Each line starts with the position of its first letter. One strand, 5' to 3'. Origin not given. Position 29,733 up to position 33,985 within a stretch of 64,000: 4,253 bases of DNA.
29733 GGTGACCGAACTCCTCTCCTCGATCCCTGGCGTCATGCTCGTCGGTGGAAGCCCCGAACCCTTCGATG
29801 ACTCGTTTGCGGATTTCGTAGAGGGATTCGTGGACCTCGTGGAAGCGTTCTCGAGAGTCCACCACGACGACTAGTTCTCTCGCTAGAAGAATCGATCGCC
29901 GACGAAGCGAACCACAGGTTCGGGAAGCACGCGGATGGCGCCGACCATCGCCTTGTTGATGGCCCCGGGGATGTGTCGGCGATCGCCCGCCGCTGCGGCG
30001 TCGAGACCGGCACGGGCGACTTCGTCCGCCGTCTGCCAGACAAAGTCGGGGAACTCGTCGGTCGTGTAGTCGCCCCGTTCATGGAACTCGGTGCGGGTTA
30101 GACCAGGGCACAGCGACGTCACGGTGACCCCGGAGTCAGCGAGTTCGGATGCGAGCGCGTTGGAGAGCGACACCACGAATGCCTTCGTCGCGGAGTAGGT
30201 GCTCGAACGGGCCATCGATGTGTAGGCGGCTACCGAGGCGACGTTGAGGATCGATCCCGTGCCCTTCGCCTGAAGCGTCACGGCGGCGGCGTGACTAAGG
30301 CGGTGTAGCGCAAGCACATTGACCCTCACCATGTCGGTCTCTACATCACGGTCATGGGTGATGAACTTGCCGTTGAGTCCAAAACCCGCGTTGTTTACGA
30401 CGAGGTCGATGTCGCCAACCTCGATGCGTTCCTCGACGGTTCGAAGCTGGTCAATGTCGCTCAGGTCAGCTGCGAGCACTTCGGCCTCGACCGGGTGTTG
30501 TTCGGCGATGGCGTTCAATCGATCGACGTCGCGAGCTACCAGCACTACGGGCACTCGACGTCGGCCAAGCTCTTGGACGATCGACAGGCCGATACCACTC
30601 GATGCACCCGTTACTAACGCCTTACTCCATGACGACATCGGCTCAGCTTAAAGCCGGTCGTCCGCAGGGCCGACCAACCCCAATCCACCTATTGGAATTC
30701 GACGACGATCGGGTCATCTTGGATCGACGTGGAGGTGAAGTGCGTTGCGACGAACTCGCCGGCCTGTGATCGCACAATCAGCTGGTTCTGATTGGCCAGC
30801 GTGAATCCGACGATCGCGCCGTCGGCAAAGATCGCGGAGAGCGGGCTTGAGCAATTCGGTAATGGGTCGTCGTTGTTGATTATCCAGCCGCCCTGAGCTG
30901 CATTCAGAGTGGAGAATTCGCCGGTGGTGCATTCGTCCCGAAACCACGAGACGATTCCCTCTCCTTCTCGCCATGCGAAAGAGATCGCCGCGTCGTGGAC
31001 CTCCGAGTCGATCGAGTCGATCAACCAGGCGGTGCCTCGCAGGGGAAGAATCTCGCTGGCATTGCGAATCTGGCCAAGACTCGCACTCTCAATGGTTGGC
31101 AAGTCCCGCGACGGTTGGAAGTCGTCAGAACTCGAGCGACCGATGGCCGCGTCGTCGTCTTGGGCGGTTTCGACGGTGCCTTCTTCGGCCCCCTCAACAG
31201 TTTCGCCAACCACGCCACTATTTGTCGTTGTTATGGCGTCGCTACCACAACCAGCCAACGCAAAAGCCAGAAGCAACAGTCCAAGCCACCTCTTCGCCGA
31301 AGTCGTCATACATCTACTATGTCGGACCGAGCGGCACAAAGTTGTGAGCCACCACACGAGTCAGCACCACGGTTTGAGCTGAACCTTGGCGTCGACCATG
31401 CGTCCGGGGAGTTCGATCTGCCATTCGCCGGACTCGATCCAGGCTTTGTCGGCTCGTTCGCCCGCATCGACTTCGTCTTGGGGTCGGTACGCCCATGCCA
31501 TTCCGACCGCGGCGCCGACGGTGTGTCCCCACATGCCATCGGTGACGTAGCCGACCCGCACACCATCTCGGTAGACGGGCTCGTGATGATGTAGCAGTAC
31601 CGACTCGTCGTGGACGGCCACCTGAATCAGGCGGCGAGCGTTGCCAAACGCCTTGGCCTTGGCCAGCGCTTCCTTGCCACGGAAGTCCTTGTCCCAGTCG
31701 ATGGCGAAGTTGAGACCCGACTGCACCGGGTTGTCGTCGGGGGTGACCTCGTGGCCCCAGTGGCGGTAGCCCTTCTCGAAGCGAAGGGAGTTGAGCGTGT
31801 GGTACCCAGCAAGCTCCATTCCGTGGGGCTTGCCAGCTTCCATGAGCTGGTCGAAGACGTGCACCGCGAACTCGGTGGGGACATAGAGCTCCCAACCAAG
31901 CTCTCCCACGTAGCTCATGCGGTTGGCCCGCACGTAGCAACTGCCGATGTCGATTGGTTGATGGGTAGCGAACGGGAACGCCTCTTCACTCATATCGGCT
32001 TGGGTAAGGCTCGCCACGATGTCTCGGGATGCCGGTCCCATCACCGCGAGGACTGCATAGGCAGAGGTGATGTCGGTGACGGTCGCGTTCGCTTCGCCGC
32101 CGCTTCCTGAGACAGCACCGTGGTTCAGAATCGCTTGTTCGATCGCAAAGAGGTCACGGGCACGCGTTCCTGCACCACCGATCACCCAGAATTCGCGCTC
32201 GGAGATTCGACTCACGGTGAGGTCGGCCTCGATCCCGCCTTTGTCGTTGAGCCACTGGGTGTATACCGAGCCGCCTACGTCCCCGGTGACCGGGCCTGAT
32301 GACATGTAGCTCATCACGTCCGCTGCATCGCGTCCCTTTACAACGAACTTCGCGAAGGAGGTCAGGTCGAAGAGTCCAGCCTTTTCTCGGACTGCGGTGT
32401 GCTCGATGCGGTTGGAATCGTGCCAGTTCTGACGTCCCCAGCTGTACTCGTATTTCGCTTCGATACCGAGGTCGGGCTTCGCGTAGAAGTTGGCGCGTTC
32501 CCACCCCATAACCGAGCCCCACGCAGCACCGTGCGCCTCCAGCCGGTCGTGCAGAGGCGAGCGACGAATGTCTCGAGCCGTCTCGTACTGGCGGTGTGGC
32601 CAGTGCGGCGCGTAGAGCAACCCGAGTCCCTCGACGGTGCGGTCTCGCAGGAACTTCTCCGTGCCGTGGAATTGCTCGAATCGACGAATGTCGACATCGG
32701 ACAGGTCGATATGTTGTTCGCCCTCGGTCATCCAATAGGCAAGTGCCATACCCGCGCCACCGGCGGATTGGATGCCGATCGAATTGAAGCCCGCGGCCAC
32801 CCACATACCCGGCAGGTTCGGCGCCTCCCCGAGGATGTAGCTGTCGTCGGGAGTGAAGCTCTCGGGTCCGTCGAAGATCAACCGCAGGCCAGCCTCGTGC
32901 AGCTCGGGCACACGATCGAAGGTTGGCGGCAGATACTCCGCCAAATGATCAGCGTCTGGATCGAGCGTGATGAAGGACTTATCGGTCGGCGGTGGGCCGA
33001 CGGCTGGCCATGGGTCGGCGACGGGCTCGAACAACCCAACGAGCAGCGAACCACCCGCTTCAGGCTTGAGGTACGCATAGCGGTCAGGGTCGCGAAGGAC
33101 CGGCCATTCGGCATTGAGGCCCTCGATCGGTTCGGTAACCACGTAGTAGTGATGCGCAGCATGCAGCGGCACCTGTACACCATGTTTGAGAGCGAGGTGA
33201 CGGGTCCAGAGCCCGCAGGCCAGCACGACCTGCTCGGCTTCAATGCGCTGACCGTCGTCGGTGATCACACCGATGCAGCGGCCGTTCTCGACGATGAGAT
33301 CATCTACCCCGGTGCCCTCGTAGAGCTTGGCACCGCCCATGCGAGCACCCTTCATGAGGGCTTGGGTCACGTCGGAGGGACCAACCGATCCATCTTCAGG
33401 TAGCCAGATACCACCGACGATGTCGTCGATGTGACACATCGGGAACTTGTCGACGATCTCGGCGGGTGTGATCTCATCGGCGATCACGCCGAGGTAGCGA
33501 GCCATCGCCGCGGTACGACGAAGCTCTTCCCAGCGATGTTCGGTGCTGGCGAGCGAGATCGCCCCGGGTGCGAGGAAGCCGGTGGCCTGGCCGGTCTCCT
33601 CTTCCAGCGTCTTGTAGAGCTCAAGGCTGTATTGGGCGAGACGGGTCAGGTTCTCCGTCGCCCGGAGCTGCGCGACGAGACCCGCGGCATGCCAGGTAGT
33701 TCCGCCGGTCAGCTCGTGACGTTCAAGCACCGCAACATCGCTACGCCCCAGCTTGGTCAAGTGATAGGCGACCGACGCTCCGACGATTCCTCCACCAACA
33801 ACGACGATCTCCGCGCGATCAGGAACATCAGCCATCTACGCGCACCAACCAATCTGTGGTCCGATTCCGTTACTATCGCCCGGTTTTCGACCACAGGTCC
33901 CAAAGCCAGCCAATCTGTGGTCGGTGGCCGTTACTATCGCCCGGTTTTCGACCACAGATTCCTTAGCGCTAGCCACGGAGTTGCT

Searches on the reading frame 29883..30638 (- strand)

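Call 32: search_protein_families(library=pfam, proteins=[window:29883-30638:-], max_evalue=0.00001)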
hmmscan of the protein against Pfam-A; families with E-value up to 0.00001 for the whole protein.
window:29883-30638:- (251 aa): 4 families
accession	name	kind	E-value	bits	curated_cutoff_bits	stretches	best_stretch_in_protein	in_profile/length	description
PF00106.31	adh_short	-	6.6e-41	140.4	26.6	1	7-187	3-188/195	short chain dehydrogenase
PF13561.12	adh_short_C2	-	1.1e-28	100.9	27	1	11-187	1-182/236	Enoyl-(Acyl carrier protein) reductase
PF08659.16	KR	-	9.5e-10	39.1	22.6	1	7-176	3-173/180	KR domain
PF01370.27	Epimerase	-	1.7e-06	28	20.9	1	7-165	1-159/240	NAD dependent epimerase/dehydratase family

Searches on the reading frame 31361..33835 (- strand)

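Call 32: search_protein_families(library=pfam, proteins=[window:31361-33835:-], max_evalue=0.00001)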
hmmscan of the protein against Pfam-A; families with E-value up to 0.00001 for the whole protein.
window:31361-33835:- (824 aa): 8 families
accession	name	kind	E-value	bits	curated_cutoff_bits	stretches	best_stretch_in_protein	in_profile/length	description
PF01571.26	GCV_T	-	1.1e-72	244.8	25.6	1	428-711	1-255/255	Aminomethyltransferase folate-binding domain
PF01266.30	DAO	-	1.8e-69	235.4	27.9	1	10-368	2-353/353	FAD dependent oxidoreductase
PF16350.10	FAO_M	-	2.7e-18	66.3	27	1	371-426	1-56/56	FAD dependent oxidoreductase central domain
PF08669.17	GCV_T_C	-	5.7e-17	61.8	25.9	1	734-823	1-78/80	Glycine cleavage T-protein C-terminal barrel domain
PF00890.30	FAD_binding_2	-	5.1e-11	42.9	20.4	0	10-62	2-53/414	FAD binding domain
PF07992.20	Pyr_redox_2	-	1e-07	32.1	26.1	0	8-41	143-175/291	Pyridine nucleotide-disulphide oxidoreductase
PF13450.12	NAD_binding_8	-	1.4e-06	28.9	21.9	1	12-53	1-43/68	NAD(P)-binding Rossmann-like domain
PF01946.23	Thi4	-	3.7e-06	26.8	26.2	0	8-50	18-60/235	Thi4 family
